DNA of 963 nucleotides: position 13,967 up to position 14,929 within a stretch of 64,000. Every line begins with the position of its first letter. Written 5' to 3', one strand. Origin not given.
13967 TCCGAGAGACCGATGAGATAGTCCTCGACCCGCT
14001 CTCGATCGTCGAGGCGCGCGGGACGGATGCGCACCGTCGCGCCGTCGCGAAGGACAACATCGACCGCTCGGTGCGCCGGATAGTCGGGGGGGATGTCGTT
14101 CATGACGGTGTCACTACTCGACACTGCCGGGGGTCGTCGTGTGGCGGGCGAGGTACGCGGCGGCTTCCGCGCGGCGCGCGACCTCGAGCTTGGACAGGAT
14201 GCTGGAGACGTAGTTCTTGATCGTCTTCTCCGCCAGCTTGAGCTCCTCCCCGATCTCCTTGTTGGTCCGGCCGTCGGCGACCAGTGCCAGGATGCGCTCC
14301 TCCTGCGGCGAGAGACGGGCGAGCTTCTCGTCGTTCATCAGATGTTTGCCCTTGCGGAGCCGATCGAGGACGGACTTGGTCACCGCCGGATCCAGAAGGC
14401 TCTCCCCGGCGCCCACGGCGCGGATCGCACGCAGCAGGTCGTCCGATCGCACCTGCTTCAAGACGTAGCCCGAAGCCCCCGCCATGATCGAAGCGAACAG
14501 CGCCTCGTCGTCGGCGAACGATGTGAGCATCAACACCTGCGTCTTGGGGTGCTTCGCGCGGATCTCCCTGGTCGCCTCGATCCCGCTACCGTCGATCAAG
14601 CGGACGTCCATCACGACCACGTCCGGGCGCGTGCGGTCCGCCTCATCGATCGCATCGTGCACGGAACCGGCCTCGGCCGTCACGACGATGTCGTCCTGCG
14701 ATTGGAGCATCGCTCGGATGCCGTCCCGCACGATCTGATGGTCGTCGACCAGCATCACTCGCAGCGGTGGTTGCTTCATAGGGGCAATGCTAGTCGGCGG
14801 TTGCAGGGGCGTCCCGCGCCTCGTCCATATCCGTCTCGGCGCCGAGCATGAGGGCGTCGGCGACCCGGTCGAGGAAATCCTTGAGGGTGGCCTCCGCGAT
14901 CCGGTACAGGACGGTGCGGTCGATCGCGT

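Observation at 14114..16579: GAF histidine kinase - unknown 166-aa protein - NarL regulator operon with a DosR-like palindrome upstream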

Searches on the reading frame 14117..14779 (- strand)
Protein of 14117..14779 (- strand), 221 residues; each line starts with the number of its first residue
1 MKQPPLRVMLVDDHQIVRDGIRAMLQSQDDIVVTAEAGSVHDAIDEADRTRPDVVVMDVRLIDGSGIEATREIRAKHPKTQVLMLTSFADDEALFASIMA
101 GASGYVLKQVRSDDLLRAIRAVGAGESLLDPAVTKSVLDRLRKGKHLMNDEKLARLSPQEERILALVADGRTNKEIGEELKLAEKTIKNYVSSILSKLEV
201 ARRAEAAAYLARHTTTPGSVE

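Call 4: search_protein_families(library=pfam, proteins=[window:14117-14779:-], max_evalue=0.1)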
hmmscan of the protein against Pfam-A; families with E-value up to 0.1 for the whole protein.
seq(221 aa): 9 families
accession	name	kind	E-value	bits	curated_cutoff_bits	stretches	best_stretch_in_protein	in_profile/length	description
PF00072.30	Response_reg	-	2.3e-26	92.6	30.2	1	8-120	1-111/111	Response regulator receiver domain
PF00196.25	GerE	-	6.9e-17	61.3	23.5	1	155-209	2-56/57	Bacterial regulatory proteins, luxR family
PF08281.18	Sigma70_r4_2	-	1.2e-06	28.4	25.7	1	151-198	6-54/54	Sigma-70, region 4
PF04545.22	Sigma70_r4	-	0.00024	21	24.1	1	153-198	2-48/50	Sigma-70, region 4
PF18171.6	LSDAT_prok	-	0.0079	15.9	25.4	1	8-56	127-174/195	SLOG in TRPM, prokaryote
PF13384.12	HTH_23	-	0.036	14.3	24.6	0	162-191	9-38/50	Homeodomain-like domain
PF07638.17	Sigma70_ECF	-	0.039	14.3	21.1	1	151-198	131-179/185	ECF sigma factor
PF13518.12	HTH_28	-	0.045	14.3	25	0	162-191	4-33/52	Helix-turn-helix domain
PF13936.12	HTH_38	-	0.085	13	27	0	156-189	5-39/44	Helix-turn-helix domain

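Call 18: search_solved_structures(query=window:14117-14779:-, max_evalue=1e-10, show_alignments=2)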
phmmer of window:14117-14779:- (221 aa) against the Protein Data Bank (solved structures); distinct sequences matched with E-value up to 1e-10: 29.
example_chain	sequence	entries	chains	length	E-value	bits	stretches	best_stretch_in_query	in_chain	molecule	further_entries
3c3w_A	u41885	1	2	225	2.1e-50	174.3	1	6-211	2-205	TWO COMPONENT TRANSCRIPTIONAL REGULATORY PROTEIN DEVR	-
5hev_A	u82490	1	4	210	3.6e-44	154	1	6-213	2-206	Response regulator protein VraR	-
7ve6_A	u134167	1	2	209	1.2e-40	142.5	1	6-214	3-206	Response regulator protein VraR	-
4gvp_A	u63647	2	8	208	1.5e-40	142.2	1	6-214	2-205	Response regulator protein vraR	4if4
1a04_A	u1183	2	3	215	5.7e-32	114.2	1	3-211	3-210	NITRATE/NITRITE RESPONSE REGULATOR PROTEIN NARL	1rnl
4ldz_A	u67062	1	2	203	3.4e-28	101.9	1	7-207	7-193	Transcriptional regulatory protein DesR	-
4yn8_A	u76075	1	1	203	6.2e-24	88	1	6-207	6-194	Response regulator ChrA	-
3cz5_A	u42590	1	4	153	3.2e-22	82.4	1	5-145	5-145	Two-component response regulator, LuxR family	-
4zmr_A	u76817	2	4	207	1.9e-21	79.9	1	6-208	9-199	Response regulator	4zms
4hye_A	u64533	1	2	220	2.7e-21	79.4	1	6-208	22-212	Response regulator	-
5f64_A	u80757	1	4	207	1.1e-17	67.5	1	7-203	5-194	Positive transcription regulator EvgA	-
8zwn_A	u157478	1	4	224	1.6e-17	67.1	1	7-203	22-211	DNA-binding transcriptional activator EvgA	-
6ekg_Y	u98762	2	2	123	2.2e-16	63.4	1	6-117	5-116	Chemotaxis protein CheY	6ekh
7od9_B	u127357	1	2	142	3.1e-16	62.9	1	6-117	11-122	Response regulator receiver protein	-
4le0_A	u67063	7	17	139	3.3e-16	62.8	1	7-134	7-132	Transcriptional regulatory protein DesR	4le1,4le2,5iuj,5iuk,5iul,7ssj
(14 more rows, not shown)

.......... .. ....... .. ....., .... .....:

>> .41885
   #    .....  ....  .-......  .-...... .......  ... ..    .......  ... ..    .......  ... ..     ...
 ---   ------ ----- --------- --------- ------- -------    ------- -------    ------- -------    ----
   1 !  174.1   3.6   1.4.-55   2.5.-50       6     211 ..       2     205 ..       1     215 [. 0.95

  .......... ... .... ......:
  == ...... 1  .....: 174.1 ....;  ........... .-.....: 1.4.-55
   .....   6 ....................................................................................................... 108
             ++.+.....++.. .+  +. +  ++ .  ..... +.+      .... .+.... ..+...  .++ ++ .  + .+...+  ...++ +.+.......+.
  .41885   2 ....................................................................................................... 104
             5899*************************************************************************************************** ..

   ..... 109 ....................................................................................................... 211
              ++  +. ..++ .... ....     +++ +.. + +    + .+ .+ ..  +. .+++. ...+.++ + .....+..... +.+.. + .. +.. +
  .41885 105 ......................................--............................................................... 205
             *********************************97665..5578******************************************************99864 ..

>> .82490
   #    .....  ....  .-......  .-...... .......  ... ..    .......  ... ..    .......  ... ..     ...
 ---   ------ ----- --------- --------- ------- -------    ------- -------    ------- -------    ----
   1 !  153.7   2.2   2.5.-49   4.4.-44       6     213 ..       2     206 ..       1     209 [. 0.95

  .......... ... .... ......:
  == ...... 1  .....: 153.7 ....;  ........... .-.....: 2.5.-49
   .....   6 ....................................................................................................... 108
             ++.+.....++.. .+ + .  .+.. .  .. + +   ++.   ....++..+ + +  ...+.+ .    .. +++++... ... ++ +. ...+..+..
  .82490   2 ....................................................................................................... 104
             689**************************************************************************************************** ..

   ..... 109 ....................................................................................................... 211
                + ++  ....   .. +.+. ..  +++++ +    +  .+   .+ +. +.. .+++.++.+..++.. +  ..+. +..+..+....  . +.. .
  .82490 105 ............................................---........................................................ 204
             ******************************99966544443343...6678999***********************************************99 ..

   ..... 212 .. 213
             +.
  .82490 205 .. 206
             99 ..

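Call 71: find_related_loci(query=window:14117-14779:-, collection=metagenome_contigs, flank=3500)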
Query window:14117-14779:- (221 aa) in metagenome_contigs; peptide patterns used: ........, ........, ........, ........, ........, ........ (x = any residue, [..] = any of these).
600 stretches matched a pattern (row limit reached: there are more); 399 encode a relative of the query (tblastn E <= 1e-3); the best 80 are kept; 80 distinct loci.
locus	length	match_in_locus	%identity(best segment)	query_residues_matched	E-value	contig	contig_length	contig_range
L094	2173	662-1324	95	1-221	1e-147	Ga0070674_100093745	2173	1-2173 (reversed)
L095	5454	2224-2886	96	1-221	2e-138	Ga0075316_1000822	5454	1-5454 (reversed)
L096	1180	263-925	92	1-221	1e-136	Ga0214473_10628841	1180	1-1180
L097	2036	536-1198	92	1-221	7e-132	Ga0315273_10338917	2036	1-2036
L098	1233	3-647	89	6-220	3e-126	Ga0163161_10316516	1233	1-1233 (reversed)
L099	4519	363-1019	86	2-220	2e-114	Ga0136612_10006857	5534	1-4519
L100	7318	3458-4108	86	4-220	1e-113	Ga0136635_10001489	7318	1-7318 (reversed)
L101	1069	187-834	85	4-219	8e-122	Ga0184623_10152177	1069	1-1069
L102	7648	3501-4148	84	4-219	2e-109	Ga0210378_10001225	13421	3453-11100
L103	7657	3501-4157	82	1-219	3e-109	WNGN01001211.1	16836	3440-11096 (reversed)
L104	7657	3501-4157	81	1-219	5e-109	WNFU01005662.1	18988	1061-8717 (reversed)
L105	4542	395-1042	82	4-219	1e-108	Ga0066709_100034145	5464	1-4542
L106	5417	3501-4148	82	4-219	6e-109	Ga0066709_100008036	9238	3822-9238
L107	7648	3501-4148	83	4-219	7e-109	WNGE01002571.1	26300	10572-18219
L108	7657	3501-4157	81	1-219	6e-109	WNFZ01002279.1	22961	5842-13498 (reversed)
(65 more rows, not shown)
